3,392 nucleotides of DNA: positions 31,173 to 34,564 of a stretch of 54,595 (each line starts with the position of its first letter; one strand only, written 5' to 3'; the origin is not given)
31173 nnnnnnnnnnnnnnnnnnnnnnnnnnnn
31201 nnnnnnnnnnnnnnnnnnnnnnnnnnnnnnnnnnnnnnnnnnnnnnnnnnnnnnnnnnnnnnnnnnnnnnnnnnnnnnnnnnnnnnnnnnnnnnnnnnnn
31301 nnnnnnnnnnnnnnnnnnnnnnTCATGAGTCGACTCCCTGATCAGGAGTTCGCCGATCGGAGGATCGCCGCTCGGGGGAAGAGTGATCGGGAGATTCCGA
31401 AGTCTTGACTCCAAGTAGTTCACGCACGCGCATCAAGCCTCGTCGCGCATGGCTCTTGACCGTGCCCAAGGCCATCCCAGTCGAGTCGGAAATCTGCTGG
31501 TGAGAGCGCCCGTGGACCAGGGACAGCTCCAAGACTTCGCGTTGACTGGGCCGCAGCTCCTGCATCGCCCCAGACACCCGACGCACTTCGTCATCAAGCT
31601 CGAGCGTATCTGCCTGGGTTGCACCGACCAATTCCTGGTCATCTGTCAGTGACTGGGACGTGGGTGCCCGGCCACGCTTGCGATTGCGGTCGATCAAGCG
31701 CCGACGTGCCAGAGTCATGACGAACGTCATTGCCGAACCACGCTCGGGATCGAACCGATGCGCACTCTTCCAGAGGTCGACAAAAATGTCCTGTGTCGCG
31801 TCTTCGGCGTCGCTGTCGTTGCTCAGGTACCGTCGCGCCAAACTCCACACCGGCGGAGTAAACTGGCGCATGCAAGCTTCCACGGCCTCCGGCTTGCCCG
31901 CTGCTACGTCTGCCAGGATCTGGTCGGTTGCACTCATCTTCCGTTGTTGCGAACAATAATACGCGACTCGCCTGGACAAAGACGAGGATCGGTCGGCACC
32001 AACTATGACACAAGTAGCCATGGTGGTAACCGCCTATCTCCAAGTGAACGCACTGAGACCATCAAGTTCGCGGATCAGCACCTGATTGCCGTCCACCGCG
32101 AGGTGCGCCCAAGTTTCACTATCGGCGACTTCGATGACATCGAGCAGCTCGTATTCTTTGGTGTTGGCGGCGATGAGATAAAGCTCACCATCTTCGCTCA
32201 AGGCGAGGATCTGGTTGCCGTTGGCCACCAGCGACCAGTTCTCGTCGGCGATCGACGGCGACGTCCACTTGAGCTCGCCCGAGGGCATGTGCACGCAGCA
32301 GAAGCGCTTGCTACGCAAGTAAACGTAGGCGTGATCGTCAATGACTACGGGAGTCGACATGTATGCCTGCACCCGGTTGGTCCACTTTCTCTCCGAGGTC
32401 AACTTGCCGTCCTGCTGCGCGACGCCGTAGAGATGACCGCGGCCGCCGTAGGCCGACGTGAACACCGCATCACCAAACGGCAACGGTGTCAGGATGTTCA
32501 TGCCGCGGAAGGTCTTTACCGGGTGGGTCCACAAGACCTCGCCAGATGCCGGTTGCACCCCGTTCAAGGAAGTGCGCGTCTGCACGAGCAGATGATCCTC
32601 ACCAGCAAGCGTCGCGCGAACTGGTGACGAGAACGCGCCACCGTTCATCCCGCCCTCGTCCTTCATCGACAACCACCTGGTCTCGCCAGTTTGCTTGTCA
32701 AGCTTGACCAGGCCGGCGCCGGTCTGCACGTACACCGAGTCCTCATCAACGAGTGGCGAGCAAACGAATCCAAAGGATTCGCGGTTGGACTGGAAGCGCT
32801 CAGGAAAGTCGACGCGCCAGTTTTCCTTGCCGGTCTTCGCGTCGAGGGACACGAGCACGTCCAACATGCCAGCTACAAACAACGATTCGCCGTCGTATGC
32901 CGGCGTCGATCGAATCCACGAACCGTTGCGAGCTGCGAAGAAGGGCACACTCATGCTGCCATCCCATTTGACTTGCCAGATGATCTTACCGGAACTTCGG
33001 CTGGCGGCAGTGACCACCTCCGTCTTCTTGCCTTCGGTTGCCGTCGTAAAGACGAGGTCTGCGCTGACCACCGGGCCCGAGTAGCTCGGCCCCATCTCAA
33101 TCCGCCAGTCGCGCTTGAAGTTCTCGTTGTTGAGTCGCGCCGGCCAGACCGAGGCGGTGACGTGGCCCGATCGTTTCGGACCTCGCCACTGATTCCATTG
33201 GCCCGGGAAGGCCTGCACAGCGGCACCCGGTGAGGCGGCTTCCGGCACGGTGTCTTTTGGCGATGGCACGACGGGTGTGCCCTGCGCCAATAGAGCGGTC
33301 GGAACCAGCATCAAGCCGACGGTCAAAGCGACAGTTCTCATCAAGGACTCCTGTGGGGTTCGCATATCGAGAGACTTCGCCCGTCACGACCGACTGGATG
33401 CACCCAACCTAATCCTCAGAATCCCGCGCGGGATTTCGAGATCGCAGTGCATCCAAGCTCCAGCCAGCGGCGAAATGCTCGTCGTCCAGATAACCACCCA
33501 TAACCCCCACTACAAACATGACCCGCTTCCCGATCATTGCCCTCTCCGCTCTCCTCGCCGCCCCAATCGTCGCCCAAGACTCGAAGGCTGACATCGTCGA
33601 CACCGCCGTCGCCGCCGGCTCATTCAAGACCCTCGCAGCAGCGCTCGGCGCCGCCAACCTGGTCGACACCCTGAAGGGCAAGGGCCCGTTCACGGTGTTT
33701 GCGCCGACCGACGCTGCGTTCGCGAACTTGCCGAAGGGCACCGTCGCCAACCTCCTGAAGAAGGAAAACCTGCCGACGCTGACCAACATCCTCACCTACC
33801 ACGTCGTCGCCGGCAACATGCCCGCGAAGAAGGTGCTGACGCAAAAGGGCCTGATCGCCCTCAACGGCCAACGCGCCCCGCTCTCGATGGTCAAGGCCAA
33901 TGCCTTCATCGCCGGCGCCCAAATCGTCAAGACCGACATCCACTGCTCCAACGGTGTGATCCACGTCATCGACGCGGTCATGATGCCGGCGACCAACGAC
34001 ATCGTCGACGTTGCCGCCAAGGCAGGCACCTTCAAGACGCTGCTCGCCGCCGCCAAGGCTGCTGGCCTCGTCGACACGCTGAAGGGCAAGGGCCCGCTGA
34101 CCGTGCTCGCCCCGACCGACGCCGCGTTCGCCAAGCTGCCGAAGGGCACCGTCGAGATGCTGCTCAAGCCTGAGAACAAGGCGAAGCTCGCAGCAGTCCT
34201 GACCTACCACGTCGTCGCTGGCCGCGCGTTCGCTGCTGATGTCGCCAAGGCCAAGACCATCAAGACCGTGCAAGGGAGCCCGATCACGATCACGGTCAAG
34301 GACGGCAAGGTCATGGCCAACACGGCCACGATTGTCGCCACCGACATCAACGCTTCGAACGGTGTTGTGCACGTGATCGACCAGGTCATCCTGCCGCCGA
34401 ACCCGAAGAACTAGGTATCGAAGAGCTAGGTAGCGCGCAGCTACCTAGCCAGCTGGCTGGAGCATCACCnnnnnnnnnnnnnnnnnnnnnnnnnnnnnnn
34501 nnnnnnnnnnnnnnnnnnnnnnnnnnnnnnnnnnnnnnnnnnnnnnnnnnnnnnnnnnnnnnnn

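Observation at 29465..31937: ECF sigma, RskA-like anti-sigma and DNA-binding-less CarH-type B12 photoreceptor module in one operon: possible light-gated ECF switch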

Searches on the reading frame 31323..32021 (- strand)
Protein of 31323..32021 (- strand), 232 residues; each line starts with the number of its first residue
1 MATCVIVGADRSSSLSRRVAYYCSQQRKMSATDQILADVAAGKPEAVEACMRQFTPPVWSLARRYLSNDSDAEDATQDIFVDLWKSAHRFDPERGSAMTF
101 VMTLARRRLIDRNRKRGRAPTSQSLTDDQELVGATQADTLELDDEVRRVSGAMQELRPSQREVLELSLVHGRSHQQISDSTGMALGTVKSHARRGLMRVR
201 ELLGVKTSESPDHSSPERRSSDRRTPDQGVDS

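Call 3: search_protein_families(library=pfam, proteins=[window:31323-32021:-], max_evalue=0.01)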
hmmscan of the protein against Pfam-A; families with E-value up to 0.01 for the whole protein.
window:31323-32021:- (232 aa): 5 families
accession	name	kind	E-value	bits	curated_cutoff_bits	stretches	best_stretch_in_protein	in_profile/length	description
PF04542.20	Sigma70_r2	-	8.9e-20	70.7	24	1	52-118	3-70/71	Sigma-70 region 2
PF08281.18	Sigma70_r4_2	-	5e-12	45.7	25.7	1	150-198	5-53/54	Sigma-70, region 4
PF04545.22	Sigma70_r4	-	4.5e-10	39.3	24.1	1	152-201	1-50/50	Sigma-70, region 4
PF07638.17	Sigma70_ECF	-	2.5e-05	24.7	21.1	1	33-190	5-170/185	ECF sigma factor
PF00196.25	GerE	-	0.0087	16.1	23.5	0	160-194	7-40/57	Bacterial regulatory proteins, luxR family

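Call 4: search_protein_families(library=ncbifam, proteins=[window:31323-32021:-], max_evalue=0.01)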
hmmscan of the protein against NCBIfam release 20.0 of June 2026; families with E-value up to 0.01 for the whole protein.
window:31323-32021:- (232 aa): 96 families (the best 25 are shown)
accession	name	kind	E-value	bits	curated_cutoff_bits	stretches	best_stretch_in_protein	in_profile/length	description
NF007228.0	PRK09646.1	subfamily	7.6e-38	130.1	226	1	25-206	10-193/194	ECF RNA polymerase sigma factor SigK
NF009172.0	PRK12519.1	subfamily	1.2e-35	122.9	222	1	29-204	13-190/194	RNA polymerase sigma factor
NF010500.0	PRK13919.1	subfamily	9.9e-30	104.1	226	1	33-203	11-183/186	putative RNA polymerase sigma E protein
TIGR02937.1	sigma70-ECF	superfamily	2.5e-25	89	42.9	1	45-202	1-164/165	sigma-70 family RNA polymerase sigma factor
NF009186.0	PRK12534.1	equivalog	5.9e-25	88.2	267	1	31-201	11-183/187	RNA polymerase sigma factor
NF009189.0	PRK12537.1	equivalog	3e-24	85.5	261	1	32-203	10-181/182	RNA polymerase sigma factor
NF009167.0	PRK12514.1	equivalog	4.5e-23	82.1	265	1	32-203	7-178/180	RNA polymerase sigma factor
NF004113.0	PRK05602.1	equivalog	3.8e-22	78.9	208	1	24-205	24-203/211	RNA polymerase sigma factor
NF058625.1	sigma_PG0214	equivalog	1.8e-21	76.6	130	1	54-203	13-161/170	GFO_1088 family ECF-type sigma factor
TIGR02985.1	Sig70_bacteroi1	subfamily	5.2e-21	75.5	126.4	1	48-202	4-161/162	RNA polymerase sigma-70 factor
NF008890.0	PRK11924.1-3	equivalog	2.3e-20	72.8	284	1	21-203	14-201/205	RNA polymerase sigma factor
NF007227.0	PRK09645.1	subfamily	6.2e-20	71.8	202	1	43-196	11-163/177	sigma-70 family RNA polymerase sigma factor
NF009166.1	PRK12513.1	equivalog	7e-20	71.6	206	1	29-205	6-188/193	RNA polymerase sigma factor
TIGR02983.1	SigE-fam_strep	subfamily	7.5e-20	71.4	141.55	1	44-204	5-159/162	SigE family RNA polymerase sigma factor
NF007225.0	PRK09643.1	equivalog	3.2e-19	69.4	190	1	30-216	12-195/204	RNA polymerase sigma factor SigM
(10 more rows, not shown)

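Call 68: find_related_loci(query=A5, collection=metagenome_contigs, flank=4000)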
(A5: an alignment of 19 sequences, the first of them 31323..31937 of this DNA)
Query A5 (204 aa) in metagenome_contigs; peptide patterns used: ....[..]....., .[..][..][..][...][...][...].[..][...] (x = any residue, [..] = any of these).
600 stretches matched a pattern (row limit reached: there are more); 519 encode a relative of the query (tblastn E <= 1e-3); the best 80 are kept; 80 distinct loci.
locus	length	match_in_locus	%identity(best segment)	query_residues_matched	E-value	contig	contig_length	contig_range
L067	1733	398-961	49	2-187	1e-55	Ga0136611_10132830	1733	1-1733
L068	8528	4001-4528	49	2-179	6e-54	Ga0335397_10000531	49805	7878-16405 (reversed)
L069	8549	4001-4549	54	4-186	2e-53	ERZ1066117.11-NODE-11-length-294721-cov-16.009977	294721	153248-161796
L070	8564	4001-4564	47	4-191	1e-52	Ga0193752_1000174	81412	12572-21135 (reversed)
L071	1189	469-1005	50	3-181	3e-54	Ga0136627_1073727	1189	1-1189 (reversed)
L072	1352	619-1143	50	7-181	2e-53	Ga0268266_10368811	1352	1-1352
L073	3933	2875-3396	49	7-180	2e-51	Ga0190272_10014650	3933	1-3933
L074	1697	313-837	49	7-181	1e-52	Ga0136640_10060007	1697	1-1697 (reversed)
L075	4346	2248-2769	51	2-174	1e-51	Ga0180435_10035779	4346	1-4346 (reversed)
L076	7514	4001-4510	50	8-177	7e-51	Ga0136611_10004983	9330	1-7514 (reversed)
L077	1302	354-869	56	7-178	3e-53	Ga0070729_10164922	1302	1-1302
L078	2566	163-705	49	7-187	4e-51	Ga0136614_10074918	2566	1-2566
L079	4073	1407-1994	50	6-198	2e-50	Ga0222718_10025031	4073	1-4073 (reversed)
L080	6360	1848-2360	51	7-177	2e-50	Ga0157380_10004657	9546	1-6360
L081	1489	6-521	51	11-182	3e-52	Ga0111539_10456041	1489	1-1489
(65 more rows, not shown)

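Call 80: search_solved_structures(query=window:31323-31937:-, max_evalue=1e-8, show_alignments=2)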
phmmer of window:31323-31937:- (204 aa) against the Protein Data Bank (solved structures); distinct sequences matched with E-value up to 1e-8: 7.
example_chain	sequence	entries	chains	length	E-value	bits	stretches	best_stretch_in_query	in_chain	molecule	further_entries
2q1z_A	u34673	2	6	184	1.5e-21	80.7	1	21-173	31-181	RpoE, ECF SigE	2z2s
4nqw_A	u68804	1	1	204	6.5e-18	68.9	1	6-177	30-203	ECF RNA polymerase sigma factor SigK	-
9m9d_F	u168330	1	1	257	5.4e-13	52.8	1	20-178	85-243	ECF RNA polymerase sigma factor SigE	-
9m9e_F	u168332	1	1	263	5.8e-13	52.7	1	20-178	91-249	ECF RNA polymerase sigma factor SigE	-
9m98_F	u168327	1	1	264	5.9e-13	52.7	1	20-178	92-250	ECF RNA polymerase sigma factor SigE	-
5uxx_A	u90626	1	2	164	3.8e-09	40.3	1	33-177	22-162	RNA polymerase sigma factor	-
6dv9_F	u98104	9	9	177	4.7e-09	40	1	11-172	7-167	ECF RNA polymerase sigma factor SigL | RNA polymerase sigma factor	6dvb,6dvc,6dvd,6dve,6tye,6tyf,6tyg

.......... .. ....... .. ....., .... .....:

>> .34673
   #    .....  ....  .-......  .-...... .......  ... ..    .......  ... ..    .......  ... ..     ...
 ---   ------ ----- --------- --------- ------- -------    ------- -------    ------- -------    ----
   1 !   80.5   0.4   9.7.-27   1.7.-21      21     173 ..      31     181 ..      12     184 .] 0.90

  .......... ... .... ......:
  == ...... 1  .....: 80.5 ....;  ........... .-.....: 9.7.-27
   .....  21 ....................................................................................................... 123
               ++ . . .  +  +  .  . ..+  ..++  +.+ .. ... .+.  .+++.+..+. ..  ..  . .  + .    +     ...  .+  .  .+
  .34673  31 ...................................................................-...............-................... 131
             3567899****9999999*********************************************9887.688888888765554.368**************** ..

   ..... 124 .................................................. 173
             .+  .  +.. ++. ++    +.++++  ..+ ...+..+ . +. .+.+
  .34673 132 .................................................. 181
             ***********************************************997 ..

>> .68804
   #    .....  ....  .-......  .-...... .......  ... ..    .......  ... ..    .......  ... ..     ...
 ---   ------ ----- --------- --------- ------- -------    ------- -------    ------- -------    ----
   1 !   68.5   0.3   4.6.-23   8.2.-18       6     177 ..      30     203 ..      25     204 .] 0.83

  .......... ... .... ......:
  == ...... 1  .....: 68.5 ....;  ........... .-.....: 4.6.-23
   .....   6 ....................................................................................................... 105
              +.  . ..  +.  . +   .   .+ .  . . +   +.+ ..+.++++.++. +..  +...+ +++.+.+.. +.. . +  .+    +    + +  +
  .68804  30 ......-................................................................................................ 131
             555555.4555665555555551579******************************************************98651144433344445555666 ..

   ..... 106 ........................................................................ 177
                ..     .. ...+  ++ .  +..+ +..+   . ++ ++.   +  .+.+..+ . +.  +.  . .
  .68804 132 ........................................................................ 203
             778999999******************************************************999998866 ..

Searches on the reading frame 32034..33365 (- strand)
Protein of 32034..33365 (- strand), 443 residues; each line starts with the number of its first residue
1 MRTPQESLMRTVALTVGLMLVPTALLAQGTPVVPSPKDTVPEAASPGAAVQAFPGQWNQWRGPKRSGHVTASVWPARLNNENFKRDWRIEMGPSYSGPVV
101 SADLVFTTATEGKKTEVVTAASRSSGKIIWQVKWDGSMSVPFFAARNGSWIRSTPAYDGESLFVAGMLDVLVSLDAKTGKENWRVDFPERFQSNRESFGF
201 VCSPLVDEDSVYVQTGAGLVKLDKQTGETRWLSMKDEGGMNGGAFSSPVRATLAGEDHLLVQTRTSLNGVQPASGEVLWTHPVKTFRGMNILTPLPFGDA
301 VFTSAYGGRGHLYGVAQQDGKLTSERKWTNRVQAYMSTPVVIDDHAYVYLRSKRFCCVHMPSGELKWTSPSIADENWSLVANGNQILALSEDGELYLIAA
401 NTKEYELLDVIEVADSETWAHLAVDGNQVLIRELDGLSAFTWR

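Call 3: search_protein_families(library=pfam, proteins=[window:32034-33365:-], max_evalue=0.01)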
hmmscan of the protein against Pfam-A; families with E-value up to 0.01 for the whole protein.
window:32034-33365:- (443 aa): 5 families
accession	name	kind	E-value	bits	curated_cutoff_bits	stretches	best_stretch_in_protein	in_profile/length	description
PF13360.13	PQQ_2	-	2.8e-35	122.5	27.6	1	115-368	2-232/233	Outer membrane protein assembly factor BamB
PF13570.13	Beta-prop_ACSF4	-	1.4e-13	51.4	133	2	151-406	51-295/329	Beta-alanine-activating enzyme, beta-propeller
PF01011.28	PQQ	-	1.1e-09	38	26.7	1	151-189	49-87/595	Glucose/ethanol/alcohol dehydrogenase, beta-propeller domain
PF25293.1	Beta-prop_EMC1_N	-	1.3e-05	25.4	34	1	161-298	33-162/219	EMC1 N-terminal beta-propeller domain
PF23727.1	Beta-prop_FAM234A_B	-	0.0012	17.9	26.4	0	256-295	91-130/467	FAM234A/B beta-propeller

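Call 72: search_protein_families(library=ncbifam, proteins=[window:32034-33365:-], max_evalue=0.00001)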
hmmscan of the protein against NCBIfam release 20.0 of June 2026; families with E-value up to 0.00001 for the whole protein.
window:32034-33365:- (443 aa): 5 families
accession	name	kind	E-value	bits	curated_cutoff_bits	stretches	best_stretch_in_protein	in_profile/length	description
TIGR03300.1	assembly_YfgL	equivalog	1.9e-16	59.7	285.2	1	97-436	60-371/377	outer membrane protein assembly factor BamB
NF008351.0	PRK11138.1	equivalog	8.9e-15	54.1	423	1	153-370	63-283/394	outer membrane protein assembly factor BamB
TIGR03075.1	PQQ_enz_alc_DH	subfamily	9.4e-10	37.7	480.05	0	96-189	63-150/530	PQQ-dependent dehydrogenase, methanol/ethanol family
NF053615.1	SerThrKinAfsKStmc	equivalog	2.1e-08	33.3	1300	0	201-282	567-645/809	protein serine/threonine kinase AfsK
TIGR04528.1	acido_non_PQQ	subfamily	8e-08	31.5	650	0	123-231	74-177/493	acido-empty-quinoprotein group A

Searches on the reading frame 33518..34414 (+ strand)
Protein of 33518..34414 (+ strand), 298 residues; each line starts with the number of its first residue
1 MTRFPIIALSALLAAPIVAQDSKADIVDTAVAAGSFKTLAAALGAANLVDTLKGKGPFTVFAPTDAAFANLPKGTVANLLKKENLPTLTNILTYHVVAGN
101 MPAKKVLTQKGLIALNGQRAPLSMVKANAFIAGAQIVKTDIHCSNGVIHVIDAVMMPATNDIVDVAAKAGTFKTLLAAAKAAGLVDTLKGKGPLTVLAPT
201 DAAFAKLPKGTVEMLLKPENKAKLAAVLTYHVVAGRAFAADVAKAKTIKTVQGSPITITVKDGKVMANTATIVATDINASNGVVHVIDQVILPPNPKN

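Call 71: search_protein_families(library=pfam, proteins=[window:33518-34414:+], max_evalue=0.01)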
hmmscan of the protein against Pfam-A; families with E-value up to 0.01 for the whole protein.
window:33518-34414:+ (298 aa): 1 family
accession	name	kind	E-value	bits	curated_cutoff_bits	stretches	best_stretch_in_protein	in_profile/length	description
PF02469.27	Fasciclin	-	6.5e-75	249.6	22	2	171-293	2-123/123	Fasciclin domain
